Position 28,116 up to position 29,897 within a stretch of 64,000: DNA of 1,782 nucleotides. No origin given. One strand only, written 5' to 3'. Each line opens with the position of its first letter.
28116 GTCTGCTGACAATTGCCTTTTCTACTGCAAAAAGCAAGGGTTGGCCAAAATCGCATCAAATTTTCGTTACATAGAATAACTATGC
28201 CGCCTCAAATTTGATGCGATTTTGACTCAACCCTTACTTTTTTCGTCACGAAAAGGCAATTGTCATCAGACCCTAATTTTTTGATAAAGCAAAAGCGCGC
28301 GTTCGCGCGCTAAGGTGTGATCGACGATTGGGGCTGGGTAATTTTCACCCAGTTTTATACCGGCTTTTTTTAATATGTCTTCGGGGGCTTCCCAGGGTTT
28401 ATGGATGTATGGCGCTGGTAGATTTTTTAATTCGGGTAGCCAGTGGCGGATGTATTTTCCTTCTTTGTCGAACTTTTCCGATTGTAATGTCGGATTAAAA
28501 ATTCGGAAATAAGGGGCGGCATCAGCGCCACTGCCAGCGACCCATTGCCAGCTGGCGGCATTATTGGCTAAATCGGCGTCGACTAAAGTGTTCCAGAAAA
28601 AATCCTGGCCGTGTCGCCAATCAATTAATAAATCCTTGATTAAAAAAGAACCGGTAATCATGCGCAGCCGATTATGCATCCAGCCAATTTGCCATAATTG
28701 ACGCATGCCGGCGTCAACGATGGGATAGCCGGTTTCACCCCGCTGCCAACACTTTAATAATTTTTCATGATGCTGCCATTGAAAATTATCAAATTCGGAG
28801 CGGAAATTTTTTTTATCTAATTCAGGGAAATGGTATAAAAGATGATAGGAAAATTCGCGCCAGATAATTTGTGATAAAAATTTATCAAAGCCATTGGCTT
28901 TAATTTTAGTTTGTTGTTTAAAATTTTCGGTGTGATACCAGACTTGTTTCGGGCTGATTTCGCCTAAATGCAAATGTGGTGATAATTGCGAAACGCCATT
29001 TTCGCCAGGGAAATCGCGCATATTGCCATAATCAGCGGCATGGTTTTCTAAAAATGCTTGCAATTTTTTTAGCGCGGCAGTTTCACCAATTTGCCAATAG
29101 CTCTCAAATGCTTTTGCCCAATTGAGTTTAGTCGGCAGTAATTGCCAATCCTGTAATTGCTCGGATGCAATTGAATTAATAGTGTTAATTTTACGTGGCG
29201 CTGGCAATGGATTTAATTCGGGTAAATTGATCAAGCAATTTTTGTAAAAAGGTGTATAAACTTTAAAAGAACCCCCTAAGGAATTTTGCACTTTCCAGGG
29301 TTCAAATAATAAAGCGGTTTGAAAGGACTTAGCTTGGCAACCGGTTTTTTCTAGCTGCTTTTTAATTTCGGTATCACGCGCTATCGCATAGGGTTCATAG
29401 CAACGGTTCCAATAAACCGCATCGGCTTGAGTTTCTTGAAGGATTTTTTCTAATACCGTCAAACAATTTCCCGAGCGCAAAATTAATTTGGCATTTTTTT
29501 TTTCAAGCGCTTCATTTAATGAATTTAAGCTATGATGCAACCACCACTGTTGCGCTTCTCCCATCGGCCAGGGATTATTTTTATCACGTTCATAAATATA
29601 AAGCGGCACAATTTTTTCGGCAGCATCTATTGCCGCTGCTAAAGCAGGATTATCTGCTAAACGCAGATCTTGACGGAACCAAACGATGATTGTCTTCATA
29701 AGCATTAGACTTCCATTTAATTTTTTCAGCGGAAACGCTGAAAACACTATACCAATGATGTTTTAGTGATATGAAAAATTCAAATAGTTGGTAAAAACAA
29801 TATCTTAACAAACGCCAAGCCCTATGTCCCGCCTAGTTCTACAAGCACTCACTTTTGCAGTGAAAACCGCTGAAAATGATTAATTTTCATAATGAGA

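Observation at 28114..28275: Nested-palindrome MITE family C; recurring C+A composites; one copy donates a stop codon to photolyase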

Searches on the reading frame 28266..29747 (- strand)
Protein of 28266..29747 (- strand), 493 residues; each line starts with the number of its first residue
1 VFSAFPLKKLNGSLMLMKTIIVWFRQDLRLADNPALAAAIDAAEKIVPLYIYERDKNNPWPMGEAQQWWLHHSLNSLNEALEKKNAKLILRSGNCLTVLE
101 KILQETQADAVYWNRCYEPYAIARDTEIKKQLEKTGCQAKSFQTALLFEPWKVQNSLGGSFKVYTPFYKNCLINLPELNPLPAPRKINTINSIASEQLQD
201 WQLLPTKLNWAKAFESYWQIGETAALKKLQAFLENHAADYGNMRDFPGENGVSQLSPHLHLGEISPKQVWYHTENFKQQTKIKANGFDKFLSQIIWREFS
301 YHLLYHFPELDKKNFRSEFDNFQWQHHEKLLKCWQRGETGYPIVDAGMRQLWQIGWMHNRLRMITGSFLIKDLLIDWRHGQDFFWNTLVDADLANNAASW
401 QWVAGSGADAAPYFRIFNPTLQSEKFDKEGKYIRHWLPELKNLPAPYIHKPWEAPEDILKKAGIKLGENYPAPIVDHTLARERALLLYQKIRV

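Call 7: search_protein_families(library=pfam, proteins=[window:28266-29747:-])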
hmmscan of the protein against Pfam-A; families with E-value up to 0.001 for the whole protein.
window:28266-29747:- (493 aa): 2 families
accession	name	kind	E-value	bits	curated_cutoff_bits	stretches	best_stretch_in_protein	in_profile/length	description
PF03441.19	FAD_binding_7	-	8e-92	306.6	27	1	290-489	1-202/203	FAD binding domain of DNA photolyase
PF00875.24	DNA_photolyase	-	5e-52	176.6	26.6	1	21-184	2-163/164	DNA photolyase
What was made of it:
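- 28266..29705 (-): Deoxyribodipyrimidine photolyase gene. The last residues are ...YQKIRV*. The Arg and Val codons and the stop come from C1. Pfam PF00875 and PF03441, with the FAD domain ending at Gln-489, before the element-derived residues (call 7).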

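Call 17: find_encoding_contigs(protein=window:28266-29747:-, flank=3000, max_places=6)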
Protein window:28266-29747:- (493 aa): no gene with exactly this product is on record in the collection.

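Call 21: find_encoding_contigs(protein=window:28269-29705:-, flank=3000, max_places=4)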
Protein seq(479 aa) (479 aa): no gene with exactly this product is on record in the collection.

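Call 23: find_homologous_proteins(query=window:28269-29699:-, max_evalue=1e-50)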
Query seq(477 aa) (477 aa): 8000 proteins with E <= 1e-50 among 8000 candidates; the best 120 are listed.
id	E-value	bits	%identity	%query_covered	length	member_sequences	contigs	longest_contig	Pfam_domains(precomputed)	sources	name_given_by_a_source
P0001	9.1e-184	630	57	100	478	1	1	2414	PF00875.25,PF03441.20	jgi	-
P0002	3.7e-180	618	57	99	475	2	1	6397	PF00875.25,PF03441.20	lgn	-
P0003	1.5e-178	613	56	99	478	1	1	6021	PF00875.25,PF03441.20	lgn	-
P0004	3.7e-178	611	56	100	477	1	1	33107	PF00875.25,PF03441.20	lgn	-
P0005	1.8e-177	609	54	99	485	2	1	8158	PF00875.25,PF03441.20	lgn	-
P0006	2.2e-177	609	56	99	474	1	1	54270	PF00875.25,PF03441.20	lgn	-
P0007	2.3e-177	609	56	99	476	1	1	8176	PF00875.25,PF03441.20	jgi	jgi:deoxyribodipyrimidine photo-lyase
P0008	1.2e-176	606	56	100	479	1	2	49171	PF00875.25,PF03441.20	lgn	-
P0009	5.7e-176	604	56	96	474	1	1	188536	PF00875.25,PF03441.20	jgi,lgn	jgi:deoxyribodipyrimidine photo-lyase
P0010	9.6e-176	604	54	100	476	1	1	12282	PF00875.25,PF03441.20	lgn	-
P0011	1.1e-175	603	54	96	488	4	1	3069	PF00875.25,PF03441.20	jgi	-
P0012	1.2e-175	603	55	99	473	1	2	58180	PF00875.25,PF03441.20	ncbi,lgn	-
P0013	1.2e-175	603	54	100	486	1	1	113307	PF00875.25,PF03441.20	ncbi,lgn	-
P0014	2.4e-175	602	55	100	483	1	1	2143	PF00875.25,PF03441.20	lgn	-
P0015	3.4e-175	602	57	97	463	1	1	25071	PF00875.25,PF03441.20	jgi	jgi:deoxyribodipyrimidine photo-lyase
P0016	3.4e-175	602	55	100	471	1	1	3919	PF00875.25,PF03441.20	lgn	-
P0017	5.2e-175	601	55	99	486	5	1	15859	PF00875.25,PF03441.20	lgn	-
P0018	1.0e-174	600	54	99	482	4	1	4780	PF00875.25,PF03441.20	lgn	-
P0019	1.1e-174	600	54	99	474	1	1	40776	PF00875.25,PF03441.20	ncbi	-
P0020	1.1e-174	600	56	100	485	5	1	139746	PF00875.25,PF03441.20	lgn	-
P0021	1.2e-174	600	55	100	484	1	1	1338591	PF00875.25,PF03441.20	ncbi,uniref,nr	ncbi:cryptochrome/photolyase family protein [Peteryoungia ipomoeae]|uniref:Deoxyribodipyrimidine pho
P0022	1.4e-174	600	54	99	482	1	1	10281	PF00875.25,PF03441.20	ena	-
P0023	2.8e-174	599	55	100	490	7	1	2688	PF00875.25,PF03441.20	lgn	-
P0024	2.8e-174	599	55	99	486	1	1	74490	PF00875.25,PF03441.20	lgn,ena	-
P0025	6.0e-174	598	54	100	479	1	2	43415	PF00875.25,PF03441.20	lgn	-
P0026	8.1e-174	597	54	99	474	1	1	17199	PF00875.25,PF03441.20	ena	-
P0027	1.6e-173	596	54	99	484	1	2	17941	PF00875.25,PF03441.20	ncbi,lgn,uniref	ncbi:MAG: cryptochrome/photolyase family protein [Caulobacterales bacterium]|uniref:cryptochrome/pho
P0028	2.5e-173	596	55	99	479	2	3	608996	PF00875.25,PF03441.20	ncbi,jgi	jgi:deoxyribodipyrimidine photo-lyase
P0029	2.5e-173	596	53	99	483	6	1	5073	PF00875.25,PF03441.20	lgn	-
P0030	2.5e-173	596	54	100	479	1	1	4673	PF00875.25,PF03441.20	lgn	-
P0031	2.7e-173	595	53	99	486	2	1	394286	PF00875.25,PF03441.20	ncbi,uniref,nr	ncbi:cryptochrome/photolyase family protein [Hyphobacterium marinum]|uniref:Deoxyribodipyrimidine ph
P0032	4.5e-173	595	54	100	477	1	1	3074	PF00875.25,PF03441.20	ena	-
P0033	5.9e-173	594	54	99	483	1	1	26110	PF00875.25,PF03441.20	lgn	-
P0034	6.2e-173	594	54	96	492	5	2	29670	PF00875.25,PF03441.20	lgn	-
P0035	7.8e-173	594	53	99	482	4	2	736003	PF00875.25,PF03441.20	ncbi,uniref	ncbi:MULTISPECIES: cryptochrome/photolyase family protein [Hyphobacterium]|uniref:Cryptochrome/photo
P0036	8.0e-173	594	53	99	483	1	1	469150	PF00875.25,PF03441.20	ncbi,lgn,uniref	ncbi:deoxyribodipyrimidine photo-lyase [Pyruvatibacter sp.]|uniref:cryptochrome/photolyase family pr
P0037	1.1e-172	593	53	99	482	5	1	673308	PF00875.25,PF03441.20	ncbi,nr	ncbi:MAG: deoxyribodipyrimidine photo-lyase [Alphaproteobacteria bacterium]|nr:deoxyribodipyrimidine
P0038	1.1e-172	593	52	99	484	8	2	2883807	PF00875.25,PF03441.20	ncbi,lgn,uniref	ncbi:deoxyribodipyrimidine photo-lyase [Glycocaulis abyssi]|uniref:Cryptochrome/photolyase family pr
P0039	1.2e-172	593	55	100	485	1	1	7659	PF00875.25,PF03441.20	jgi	jgi:deoxyribodipyrimidine photo-lyase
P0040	1.3e-172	593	55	99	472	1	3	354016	PF00875.25,PF03441.20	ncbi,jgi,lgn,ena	jgi:deoxyribodipyrimidine photo-lyase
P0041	1.4e-172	593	54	99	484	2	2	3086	PF00875.25,PF03441.20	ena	-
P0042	1.5e-172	593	54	100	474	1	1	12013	PF00875.25,PF03441.20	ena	-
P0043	1.6e-172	593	53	100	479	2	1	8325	PF00875.25,PF03441.20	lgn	-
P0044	2.0e-172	593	54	100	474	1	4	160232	PF00875.25,PF03441.20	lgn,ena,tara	tara:strand:- start:543 stop:1967 length:1425 start_codon:yes stop_codon:yes gene_type:complete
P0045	2.0e-172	593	54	100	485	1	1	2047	PF00875.25,PF03441.20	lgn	-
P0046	3.1e-172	592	54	100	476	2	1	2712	PF00875.25,PF03441.20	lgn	-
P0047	3.9e-172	592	54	99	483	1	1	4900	PF00875.25,PF03441.20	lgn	-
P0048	4.2e-172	592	54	100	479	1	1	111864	PF00875.25,PF03441.20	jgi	jgi:deoxyribodipyrimidine photo-lyase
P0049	4.5e-172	591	55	100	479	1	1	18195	PF00875.25,PF03441.20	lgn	-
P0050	4.5e-172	591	54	96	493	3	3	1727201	PF00875.25,PF03441.20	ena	-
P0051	5.9e-172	591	54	99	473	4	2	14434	PF00875.25,PF03441.20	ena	-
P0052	6.9e-172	591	54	98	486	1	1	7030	PF00875.25,PF03441.20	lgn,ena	-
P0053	7.2e-172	591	52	99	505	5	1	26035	PF00875.25,PF03441.20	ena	-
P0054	8.0e-172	591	53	100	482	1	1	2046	PF00875.25,PF03441.20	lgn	-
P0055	9.2e-172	590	54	99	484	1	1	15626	PF00875.25,PF03441.20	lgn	-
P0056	1.4e-171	590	53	99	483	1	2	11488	PF00875.25,PF03441.20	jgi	-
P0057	1.4e-171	590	54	99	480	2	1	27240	PF00875.25,PF03441.20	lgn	-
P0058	1.4e-171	590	54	99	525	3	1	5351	PF00875.25,PF03441.20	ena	-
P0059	2.0e-171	589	54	98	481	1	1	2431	PF00875.25,PF03441.20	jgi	jgi:deoxyribodipyrimidine photo-lyase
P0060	2.1e-171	589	52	99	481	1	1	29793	PF00875.25,PF03441.20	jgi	-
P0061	2.2e-171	589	54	100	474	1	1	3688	PF00875.25,PF03441.20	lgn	-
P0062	2.2e-171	589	53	99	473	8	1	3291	PF00875.25,PF03441.20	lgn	-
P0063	2.4e-171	589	53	99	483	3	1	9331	PF00875.25,PF03441.20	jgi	jgi:deoxyribodipyrimidine photo-lyase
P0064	2.4e-171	589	54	99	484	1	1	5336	PF00875.25,PF03441.20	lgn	-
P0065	2.6e-171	589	55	99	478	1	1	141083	PF00875.25,PF03441.20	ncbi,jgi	jgi:deoxyribodipyrimidine photo-lyase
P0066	3.6e-171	588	53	100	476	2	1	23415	PF00875.25,PF03441.20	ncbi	-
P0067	4.3e-171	588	54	99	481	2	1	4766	PF00875.25,PF03441.20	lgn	-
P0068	4.8e-171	588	55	99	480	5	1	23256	PF00875.25,PF03441.20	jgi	-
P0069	5.9e-171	588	53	99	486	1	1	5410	PF00875.25,PF03441.20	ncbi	-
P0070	6.6e-171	588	54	99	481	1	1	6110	PF00875.25,PF03441.20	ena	-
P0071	7.1e-171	587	52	99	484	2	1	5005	PF00875.25,PF03441.20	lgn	-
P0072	7.6e-171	587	53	100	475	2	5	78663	PF00875.25,PF03441.20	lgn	-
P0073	8.0e-171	587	54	99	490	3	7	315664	PF00875.25,PF03441.20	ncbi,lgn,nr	ncbi:MAG: deoxyribodipyrimidine photo-lyase [Hyphomonadaceae bacterium]|nr:deoxyribodipyrimidine pho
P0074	8.5e-171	587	54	96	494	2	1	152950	PF00875.25,PF03441.20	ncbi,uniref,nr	ncbi:deoxyribodipyrimidine photo-lyase [Ferrovibrio sp.]|uniref:cryptochrome/photolyase family prote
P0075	1.2e-170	587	53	100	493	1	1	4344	PF00875.25,PF03441.20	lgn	-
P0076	1.4e-170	587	55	96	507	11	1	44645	PF00875.25,PF03441.20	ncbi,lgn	-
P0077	1.4e-170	586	55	99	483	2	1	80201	PF00875.25,PF03441.20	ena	-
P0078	1.5e-170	586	52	99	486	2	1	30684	PF00875.25,PF03441.20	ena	-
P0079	1.6e-170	586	53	99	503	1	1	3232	PF00875.25,PF03441.20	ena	-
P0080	1.9e-170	586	53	96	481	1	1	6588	PF00875.25,PF03441.20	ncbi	-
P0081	2.0e-170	586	54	99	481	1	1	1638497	PF00875.25,PF03441.20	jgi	jgi:deoxyribodipyrimidine photo-lyase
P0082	2.1e-170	586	54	100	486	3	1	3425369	PF00875.25,PF03441.20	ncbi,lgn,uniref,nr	ncbi:deoxyribodipyrimidine photo-lyase [Rhizobium sp. AG855]|uniref:cryptochrome/photolyase family p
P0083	2.7e-170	586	55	99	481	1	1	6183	PF00875.25,PF03441.20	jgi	jgi:deoxyribodipyrimidine photo-lyase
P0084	2.9e-170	585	54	100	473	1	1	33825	PF00875.25,PF03441.20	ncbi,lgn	-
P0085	3.3e-170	585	53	99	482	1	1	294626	PF00875.25,PF03441.20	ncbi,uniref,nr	ncbi:deoxyribodipyrimidine photo-lyase [Pelagibius litoralis]|uniref:Deoxyribodipyrimidine photo-lya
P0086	3.3e-170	585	54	96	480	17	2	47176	PF00875.25,PF03441.20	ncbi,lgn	-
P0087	3.4e-170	585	52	99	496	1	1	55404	PF00875.25,PF03441.20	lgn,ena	-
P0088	3.4e-170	585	54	98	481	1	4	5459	PF00875.25,PF03441.20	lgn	-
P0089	3.8e-170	585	53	96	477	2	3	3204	PF00875.25,PF03441.20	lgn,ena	-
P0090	4.2e-170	585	53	99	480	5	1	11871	PF00875.25,PF03441.20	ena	-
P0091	4.2e-170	585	52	99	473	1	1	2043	PF00875.25,PF03441.20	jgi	jgi:deoxyribodipyrimidine photo-lyase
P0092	4.4e-170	585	53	99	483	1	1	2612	PF00875.25,PF03441.20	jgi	jgi:deoxyribodipyrimidine photo-lyase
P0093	4.6e-170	585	53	99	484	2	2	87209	PF00875.25,PF03441.20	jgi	jgi:deoxyribodipyrimidine photo-lyase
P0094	4.9e-170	585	54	100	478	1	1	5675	PF00875.25,PF03441.20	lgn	-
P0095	5.7e-170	584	55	99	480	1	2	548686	PF00875.25,PF03441.20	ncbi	-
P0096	6.0e-170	584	54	99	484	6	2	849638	PF00875.25,PF03441.20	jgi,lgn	jgi:deoxyribodipyrimidine photo-lyase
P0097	6.8e-170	584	52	99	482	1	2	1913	PF00875.25,PF03441.20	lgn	-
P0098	7.0e-170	584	53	100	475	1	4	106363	PF00875.25,PF03441.20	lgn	-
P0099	7.0e-170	584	52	99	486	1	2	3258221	PF00875.25,PF03441.20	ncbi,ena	-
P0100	8.2e-170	584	51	99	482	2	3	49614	PF00875.25,PF03441.20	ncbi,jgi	jgi:deoxyribodipyrimidine photo-lyase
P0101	8.6e-170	584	53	100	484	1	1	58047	PF00875.25,PF03441.20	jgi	-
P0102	8.7e-170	584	53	99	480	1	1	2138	PF00875.25,PF03441.20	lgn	-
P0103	8.7e-170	584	52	99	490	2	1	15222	PF00875.25,PF03441.20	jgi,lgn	jgi:deoxyribodipyrimidine photo-lyase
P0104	9.6e-170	584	53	100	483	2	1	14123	PF00875.25,PF03441.20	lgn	-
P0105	1.1e-169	584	54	96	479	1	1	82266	PF00875.25,PF03441.20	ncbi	ncbi:MAG: deoxyribodipyrimidine photo-lyase [Hyphomonadaceae bacterium]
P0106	1.1e-169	584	54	96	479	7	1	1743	PF00875.25,PF03441.20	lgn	-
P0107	1.2e-169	583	53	99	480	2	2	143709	PF00875.25,PF03441.20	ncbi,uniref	ncbi:cryptochrome/photolyase family protein [Fodinicurvata halophila]|uniref:Cryptochrome/photolyase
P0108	1.3e-169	583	54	99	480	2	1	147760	PF00875.25,PF03441.20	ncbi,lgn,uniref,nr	ncbi:cryptochrome/photolyase family protein [Fodinicurvata fenggangensis]|uniref:cryptochrome/photol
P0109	1.3e-169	583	54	100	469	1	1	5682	PF00875.25,PF03441.20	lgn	-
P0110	1.5e-169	583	53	99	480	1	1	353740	PF00875.25,PF03441.20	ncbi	ncbi:MAG: deoxyribodipyrimidine photo-lyase [Oceanicaulis sp.]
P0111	1.5e-169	583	52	99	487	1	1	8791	PF00875.25,PF03441.20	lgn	-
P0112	1.6e-169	583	54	100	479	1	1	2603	PF00875.25,PF03441.20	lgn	-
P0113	2.1e-169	583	52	99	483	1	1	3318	PF00875.25,PF03441.20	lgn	-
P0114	2.2e-169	583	53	96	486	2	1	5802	PF00875.25,PF03441.20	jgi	jgi:deoxyribodipyrimidine photo-lyase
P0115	2.5e-169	582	56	99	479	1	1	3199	PF00875.25,PF03441.20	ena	-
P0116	2.5e-169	582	52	99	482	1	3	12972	PF00875.25,PF03441.20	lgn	-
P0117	2.5e-169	582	54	100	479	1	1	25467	PF00875.25,PF03441.20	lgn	-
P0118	2.6e-169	582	53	99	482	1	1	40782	PF00875.25,PF03441.20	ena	-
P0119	2.7e-169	582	52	99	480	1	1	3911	PF00875.25,PF03441.20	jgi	jgi:deoxyribodipyrimidine photo-lyase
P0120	2.7e-169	582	52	99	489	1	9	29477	PF00875.25,PF03441.20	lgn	-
